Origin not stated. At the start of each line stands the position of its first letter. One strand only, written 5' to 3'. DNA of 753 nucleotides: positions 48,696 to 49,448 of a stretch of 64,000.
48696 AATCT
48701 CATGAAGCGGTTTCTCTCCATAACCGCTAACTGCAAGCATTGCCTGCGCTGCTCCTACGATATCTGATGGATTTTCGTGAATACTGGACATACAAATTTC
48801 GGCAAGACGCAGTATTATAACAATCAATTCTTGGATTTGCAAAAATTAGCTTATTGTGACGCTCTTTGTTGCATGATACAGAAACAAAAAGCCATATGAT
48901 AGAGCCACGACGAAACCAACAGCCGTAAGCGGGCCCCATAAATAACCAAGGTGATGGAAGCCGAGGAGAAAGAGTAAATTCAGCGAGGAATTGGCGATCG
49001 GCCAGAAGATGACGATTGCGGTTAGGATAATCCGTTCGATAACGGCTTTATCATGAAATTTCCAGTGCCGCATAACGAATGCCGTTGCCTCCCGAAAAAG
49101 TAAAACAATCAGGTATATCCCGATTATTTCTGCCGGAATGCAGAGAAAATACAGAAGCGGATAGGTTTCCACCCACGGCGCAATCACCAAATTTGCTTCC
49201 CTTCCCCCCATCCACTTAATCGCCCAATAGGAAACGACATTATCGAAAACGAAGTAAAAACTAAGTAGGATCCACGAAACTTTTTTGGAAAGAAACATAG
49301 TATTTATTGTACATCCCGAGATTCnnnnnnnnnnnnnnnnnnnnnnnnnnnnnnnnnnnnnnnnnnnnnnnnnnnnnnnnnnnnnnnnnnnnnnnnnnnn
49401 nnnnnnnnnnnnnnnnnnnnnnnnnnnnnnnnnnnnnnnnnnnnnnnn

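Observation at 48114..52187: A 4-kb envelope/redox gene block inserted between rpsG and fusA in the otherwise canonical str operon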

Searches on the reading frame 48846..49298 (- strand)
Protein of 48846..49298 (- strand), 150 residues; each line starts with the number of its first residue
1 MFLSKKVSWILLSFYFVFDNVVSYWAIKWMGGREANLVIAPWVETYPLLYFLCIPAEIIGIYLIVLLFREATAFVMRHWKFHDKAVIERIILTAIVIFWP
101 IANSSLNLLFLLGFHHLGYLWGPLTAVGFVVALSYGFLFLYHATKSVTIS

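Call 3: search_protein_families(library=pfam, proteins=[window:48846-49298:-], max_evalue=0.01)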
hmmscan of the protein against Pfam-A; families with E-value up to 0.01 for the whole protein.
window:48846-49298:- (150 aa): 1 family
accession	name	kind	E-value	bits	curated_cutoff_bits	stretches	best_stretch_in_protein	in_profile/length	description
PF18902.5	DUF5658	-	0.0024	19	25.2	1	16-76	4-60/82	Domain of unknown function (DUF5658)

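Call 4: search_protein_families(library=ncbifam, proteins=[window:48846-49298:-], max_evalue=0.01)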
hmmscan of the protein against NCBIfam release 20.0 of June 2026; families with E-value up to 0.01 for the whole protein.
window:48846-49298:- (150 aa): 0 families

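Call 57: search_protein_families(library=padloc, proteins=[window:48846-49298:-], max_evalue=0.1)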
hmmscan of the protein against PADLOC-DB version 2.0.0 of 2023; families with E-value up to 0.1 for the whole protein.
window:48846-49298:- (150 aa): 0 families

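Call 58: search_protein_families(library=phrogs, proteins=[window:48846-49298:-], max_evalue=0.1)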
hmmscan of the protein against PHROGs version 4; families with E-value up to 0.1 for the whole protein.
window:48846-49298:- (150 aa): 0 families

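Call 59: find_homologous_proteins(query=window:48846-49298:-, max_evalue=0.01)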
Query window:48846-49298:- (150 aa): 61 proteins with E <= 0.01 among 91 candidates.
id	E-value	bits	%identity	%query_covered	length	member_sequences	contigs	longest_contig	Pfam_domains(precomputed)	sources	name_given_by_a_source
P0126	4.1e-75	269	85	96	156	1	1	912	-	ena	-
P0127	3.7e-72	260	100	80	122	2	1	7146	-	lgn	-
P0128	1.8e-68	248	79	97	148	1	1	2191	-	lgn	-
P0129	2.3e-68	247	80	95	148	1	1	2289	-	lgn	-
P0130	1.0e-67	245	81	97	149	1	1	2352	-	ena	-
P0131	5.3e-64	233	78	95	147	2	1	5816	-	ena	-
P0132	6.3e-63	230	74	97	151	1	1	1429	-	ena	-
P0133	2.1e-61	225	76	96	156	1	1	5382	-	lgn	-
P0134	1.9e-60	222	75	93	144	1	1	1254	-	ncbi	-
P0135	5.7e-57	210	72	93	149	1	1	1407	-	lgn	-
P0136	2.1e-55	205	67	88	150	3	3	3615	-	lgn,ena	-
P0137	5.0e-55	204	73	97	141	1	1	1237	-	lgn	-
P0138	2.2e-51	192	64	97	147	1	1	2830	-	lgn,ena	-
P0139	6.6e-49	184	62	97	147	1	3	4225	-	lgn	-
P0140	4.1e-48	182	68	91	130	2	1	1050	-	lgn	-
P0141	2.8e-47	179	62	97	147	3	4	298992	-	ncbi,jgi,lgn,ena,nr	ncbi:MAG TPA: hypothetical protein VMR81_08370 [Patescibacteria group bacterium]|nr:hypothetical pro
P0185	2.5e-22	98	42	95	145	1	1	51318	-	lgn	-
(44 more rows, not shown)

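Call 62: search_protein_families(library=pfam, alignment_id=A4, max_evalue=0.01)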
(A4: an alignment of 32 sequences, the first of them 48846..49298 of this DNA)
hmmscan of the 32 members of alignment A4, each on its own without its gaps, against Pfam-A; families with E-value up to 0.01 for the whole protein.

A. member 1, window:48846-49298:- (150 aa): 1 family
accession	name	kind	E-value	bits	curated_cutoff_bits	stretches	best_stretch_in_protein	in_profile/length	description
PF18902.5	DUF5658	-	0.0024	19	25.2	1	16-76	4-60/82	Domain of unknown function (DUF5658)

B. families by the number of members that match (of 32 scanned): 1 family
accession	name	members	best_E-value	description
PF18902.5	DUF5658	15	8.1e-05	Domain of unknown function (DUF5658)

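Call 74: find_encoding_contigs(protein=P0141, flank=7000, max_places=1)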
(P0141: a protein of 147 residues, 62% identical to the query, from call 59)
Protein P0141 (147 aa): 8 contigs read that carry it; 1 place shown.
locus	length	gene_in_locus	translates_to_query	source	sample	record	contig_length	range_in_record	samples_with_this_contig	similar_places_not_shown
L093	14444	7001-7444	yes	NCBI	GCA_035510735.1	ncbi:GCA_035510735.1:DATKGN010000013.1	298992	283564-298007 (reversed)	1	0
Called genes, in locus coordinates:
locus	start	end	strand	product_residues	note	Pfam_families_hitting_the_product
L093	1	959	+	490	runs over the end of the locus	PF09852:DUF2079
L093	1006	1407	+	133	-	PF01042:Ribonuc_L-PSP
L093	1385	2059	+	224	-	PF03575:Peptidase_S51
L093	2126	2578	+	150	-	-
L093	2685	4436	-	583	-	-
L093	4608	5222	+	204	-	PF13489:Methyltransf_23 (weak), PF08241:Methyltransf_11, PF08242:Methyltransf_12, PF13649:Methyltransf_25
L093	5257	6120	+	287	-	PF00892:EamA, PF10639:TMEM234 (faint), PF00892:EamA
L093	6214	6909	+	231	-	-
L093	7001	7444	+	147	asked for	-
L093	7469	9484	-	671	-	-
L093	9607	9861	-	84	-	-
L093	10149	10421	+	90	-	PF08570:DUF1761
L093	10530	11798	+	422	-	-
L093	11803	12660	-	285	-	PF00892:EamA, PF03151:TPT (faint), PF00892:EamA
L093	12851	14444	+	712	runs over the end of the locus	PF00009:GTP_EFTU, PF03144:GTP_EFTU_D2, PF22042:EF-G_D2, PF14492:EFG_III, PF16658:RF3_C (weak), PF03764:EFG_IV, PF00679:EFG_C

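Call 75: find_encoding_contigs(protein=P0185, flank=7000, max_places=1)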
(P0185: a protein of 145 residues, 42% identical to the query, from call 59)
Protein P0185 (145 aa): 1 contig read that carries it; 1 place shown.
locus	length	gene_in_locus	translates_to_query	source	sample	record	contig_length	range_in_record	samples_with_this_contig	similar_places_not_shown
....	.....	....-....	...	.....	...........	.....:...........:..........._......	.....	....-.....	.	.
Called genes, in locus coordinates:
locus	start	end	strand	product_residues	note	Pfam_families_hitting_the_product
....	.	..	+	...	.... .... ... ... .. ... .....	-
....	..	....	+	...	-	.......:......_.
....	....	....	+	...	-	-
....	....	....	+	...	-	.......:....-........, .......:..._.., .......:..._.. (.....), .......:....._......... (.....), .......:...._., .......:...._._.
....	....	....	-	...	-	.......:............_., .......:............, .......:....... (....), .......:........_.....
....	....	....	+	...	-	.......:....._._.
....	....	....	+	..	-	-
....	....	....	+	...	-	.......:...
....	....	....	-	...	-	-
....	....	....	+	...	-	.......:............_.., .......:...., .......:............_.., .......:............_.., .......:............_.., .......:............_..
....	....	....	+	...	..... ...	-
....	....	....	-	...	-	-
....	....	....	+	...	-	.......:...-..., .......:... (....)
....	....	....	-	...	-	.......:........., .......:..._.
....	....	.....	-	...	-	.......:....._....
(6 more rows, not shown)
